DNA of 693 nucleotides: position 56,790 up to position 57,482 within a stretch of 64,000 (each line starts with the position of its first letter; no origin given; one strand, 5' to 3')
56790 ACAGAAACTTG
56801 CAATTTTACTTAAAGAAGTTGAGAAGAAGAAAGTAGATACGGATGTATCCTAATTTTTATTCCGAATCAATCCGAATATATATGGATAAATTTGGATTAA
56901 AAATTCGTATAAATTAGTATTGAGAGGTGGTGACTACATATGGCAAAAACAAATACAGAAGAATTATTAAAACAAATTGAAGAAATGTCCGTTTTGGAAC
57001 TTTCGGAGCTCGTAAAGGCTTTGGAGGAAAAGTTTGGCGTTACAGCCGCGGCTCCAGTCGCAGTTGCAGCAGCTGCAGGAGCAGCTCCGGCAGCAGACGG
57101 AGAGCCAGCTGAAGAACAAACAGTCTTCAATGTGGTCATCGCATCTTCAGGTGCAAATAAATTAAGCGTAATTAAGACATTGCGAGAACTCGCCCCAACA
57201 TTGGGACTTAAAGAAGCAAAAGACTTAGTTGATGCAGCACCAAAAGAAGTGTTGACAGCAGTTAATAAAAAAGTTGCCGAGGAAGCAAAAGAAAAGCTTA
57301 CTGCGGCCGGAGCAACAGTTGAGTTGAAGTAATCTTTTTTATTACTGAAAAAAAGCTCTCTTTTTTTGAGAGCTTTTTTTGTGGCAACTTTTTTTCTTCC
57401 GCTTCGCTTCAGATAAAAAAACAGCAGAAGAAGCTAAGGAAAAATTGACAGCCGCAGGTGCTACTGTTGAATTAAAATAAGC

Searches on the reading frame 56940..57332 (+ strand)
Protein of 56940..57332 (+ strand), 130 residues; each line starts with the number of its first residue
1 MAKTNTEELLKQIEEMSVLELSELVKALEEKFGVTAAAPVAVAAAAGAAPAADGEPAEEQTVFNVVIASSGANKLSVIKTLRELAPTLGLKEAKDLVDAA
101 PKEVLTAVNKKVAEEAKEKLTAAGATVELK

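Call 78: search_protein_families(library=pfam, proteins=[window:56940-57332:+], max_evalue=0.01)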
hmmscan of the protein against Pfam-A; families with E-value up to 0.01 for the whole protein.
window:56940-57332:+ (130 aa): 3 families
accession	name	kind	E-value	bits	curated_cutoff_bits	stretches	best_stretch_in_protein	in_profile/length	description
PF00542.24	Ribosomal_L12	-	5.3e-23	81.6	25.9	1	63-130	1-67/67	Ribosomal protein L7/L12 C-terminal domain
PF16320.10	Ribosomal_L12_N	-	2.2e-22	78.9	25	1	6-52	2-48/48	Ribosomal protein L7/L12 dimerisation domain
PF00428.24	Ribosomal_60s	-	0.0033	18.4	28.1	1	20-60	34-74/88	60s Acidic ribosomal protein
